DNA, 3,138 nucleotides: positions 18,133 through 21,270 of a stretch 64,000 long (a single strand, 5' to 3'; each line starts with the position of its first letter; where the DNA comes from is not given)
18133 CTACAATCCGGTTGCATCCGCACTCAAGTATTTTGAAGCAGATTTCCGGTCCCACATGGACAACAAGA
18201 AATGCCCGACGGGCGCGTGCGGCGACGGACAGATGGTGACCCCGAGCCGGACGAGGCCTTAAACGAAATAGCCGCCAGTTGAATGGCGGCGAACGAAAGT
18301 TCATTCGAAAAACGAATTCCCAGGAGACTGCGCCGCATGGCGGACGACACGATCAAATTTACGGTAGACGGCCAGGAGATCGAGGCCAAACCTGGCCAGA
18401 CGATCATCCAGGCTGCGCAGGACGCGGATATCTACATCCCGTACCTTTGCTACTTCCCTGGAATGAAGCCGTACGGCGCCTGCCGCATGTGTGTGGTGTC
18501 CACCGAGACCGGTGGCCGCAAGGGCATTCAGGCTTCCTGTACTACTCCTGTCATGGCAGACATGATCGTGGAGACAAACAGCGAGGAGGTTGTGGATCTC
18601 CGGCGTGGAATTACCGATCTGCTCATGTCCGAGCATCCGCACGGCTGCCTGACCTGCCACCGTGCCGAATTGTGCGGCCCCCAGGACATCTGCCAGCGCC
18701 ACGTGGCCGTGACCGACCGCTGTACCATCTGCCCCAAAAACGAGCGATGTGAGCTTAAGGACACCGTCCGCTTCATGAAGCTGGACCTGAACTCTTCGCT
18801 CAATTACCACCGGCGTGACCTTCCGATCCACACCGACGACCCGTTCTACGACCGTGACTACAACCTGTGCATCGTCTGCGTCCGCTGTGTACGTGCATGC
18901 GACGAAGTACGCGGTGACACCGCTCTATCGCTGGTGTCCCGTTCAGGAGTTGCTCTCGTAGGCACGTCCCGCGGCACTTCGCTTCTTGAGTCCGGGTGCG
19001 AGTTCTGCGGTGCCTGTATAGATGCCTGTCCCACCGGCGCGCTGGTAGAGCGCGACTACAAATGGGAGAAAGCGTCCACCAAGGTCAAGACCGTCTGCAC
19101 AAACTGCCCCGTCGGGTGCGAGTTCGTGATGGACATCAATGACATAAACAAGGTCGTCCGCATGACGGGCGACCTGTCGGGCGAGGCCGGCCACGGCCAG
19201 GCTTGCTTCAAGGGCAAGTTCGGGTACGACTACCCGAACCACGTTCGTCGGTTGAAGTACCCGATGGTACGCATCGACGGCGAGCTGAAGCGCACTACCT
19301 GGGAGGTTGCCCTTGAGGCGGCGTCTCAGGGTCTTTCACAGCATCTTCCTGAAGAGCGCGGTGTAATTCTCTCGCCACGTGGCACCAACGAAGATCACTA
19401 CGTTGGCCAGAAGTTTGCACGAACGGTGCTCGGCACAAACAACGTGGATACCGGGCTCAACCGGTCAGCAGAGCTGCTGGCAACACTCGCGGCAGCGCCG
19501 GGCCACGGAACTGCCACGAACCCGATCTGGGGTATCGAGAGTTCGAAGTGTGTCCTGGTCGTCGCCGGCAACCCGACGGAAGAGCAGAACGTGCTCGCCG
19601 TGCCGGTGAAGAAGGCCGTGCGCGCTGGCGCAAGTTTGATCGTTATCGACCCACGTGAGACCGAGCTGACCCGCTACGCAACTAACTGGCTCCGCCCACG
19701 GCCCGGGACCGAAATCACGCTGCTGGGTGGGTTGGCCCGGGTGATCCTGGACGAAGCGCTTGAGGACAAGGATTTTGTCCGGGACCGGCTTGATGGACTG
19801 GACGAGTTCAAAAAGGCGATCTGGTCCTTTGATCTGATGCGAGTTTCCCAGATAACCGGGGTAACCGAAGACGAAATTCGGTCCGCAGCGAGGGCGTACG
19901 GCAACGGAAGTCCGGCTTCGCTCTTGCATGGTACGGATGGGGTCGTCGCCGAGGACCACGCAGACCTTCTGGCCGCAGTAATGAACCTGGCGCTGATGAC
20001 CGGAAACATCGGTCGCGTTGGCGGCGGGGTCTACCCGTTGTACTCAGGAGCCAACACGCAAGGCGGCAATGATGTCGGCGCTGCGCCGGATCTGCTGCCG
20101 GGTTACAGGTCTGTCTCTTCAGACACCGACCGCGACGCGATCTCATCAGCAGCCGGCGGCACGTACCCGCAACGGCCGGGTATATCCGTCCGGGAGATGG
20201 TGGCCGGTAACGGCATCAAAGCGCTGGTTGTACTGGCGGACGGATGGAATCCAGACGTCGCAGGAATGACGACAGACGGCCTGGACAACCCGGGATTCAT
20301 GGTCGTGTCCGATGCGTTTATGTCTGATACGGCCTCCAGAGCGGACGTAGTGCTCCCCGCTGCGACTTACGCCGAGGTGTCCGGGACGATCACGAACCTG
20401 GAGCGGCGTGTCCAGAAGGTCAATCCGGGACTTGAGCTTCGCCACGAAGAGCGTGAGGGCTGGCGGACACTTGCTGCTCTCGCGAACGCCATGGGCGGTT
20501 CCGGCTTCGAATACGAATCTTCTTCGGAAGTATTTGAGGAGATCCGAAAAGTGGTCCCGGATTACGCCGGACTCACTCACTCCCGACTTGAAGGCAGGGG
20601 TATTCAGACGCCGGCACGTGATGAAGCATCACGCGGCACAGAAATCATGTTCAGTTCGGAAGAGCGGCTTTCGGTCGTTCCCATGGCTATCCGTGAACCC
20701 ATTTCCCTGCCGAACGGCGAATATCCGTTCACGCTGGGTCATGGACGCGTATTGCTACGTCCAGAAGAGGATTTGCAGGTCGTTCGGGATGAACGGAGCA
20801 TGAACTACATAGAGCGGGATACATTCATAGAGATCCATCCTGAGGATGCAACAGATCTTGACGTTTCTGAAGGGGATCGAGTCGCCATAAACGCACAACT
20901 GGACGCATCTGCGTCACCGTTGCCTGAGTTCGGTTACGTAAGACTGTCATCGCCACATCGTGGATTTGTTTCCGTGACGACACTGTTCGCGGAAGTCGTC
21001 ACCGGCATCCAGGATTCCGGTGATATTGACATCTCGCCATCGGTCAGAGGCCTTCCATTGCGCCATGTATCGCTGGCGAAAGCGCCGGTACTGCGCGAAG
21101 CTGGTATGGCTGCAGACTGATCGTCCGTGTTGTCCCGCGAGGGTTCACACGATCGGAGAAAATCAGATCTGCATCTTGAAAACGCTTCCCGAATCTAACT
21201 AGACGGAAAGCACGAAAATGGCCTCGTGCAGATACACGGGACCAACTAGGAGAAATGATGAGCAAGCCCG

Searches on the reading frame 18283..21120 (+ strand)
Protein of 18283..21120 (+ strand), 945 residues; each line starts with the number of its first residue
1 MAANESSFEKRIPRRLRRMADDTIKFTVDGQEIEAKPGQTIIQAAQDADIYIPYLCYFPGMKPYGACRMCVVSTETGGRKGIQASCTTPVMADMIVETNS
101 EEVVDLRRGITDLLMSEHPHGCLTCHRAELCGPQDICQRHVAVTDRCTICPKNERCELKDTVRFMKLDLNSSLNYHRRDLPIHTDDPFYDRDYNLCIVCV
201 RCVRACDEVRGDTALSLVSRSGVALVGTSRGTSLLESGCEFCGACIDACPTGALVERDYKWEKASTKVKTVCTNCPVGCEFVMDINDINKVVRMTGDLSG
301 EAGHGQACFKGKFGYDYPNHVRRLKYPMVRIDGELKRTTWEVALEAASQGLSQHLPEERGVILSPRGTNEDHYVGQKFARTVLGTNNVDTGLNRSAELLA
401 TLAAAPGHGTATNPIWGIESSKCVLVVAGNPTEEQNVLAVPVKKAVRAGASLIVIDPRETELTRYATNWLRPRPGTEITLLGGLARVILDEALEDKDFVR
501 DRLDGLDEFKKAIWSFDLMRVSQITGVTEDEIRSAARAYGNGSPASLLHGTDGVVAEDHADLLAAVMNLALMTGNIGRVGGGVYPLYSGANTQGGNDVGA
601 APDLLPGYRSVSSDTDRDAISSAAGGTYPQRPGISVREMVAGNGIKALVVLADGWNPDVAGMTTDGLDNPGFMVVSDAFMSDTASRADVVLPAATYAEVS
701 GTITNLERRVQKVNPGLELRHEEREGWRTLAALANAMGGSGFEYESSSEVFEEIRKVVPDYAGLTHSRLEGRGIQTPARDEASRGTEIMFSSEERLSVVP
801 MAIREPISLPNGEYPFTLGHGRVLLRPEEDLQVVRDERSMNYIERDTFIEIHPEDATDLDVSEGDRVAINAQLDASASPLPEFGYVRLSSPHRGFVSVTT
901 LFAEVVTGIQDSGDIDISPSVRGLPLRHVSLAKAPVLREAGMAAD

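Call 12: search_protein_families(library=pfam, proteins=[window:18283-21120:+], max_evalue=0.00001)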
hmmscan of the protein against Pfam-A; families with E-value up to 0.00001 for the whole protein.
window:18283-21120:+ (945 aa): 5 families
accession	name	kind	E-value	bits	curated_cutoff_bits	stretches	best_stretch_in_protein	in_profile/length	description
PF00384.28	Molybdopterin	-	4.2e-50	171.2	24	1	323-735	1-352/353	Molybdopterin oxidoreductase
PF13510.11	Fer2_4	-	5e-19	68.6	22.8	1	22-100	2-81/82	2Fe-2S iron-sulfur cluster binding domain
PF04879.21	Molybdop_Fe4S4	-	6.7e-10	39.2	22.7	1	266-319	2-54/55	Molybdopterin oxidoreductase Fe4S4 domain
PF22117.2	Fer4_Nqo3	-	3.6e-09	37.1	27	1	191-254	6-66/67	NADH-quinone oxidoreductase subunit 3, ferredoxin-like domain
PF10588.14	NADH-G_4Fe-4S_3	-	3.7e-08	33.2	27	1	107-140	1-34/40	NADH-ubiquinone oxidoreductase-G iron-sulfur binding region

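Call 80: search_protein_families(library=pfam, proteins=[window:18283-21120:+], max_evalue=0.001)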
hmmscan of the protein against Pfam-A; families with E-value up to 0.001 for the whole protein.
window:18283-21120:+ (945 aa): 8 families
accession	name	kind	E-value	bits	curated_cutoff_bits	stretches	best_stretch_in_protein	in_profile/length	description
PF00384.28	Molybdopterin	-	4.2e-50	171.2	24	1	323-735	1-352/353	Molybdopterin oxidoreductase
PF13510.11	Fer2_4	-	5e-19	68.6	22.8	1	22-100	2-81/82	2Fe-2S iron-sulfur cluster binding domain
PF04879.21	Molybdop_Fe4S4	-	6.7e-10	39.2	22.7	1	266-319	2-54/55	Molybdopterin oxidoreductase Fe4S4 domain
PF22117.2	Fer4_Nqo3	-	3.6e-09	37.1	27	1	191-254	6-66/67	NADH-quinone oxidoreductase subunit 3, ferredoxin-like domain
PF10588.14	NADH-G_4Fe-4S_3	-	3.7e-08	33.2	27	1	107-140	1-34/40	NADH-ubiquinone oxidoreductase-G iron-sulfur binding region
PF12838.12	Fer4_7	-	1.7e-05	25.6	27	1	196-253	2-52/52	4Fe-4S dicluster domain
PF00037.32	Fer4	-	3.5e-05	23.9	21.1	1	237-254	6-23/24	4Fe-4S binding domain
PF01568.27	Molydop_binding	-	0.0004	20.8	26.8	1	837-870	19-53/110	Molydopterin dinucleotide binding domain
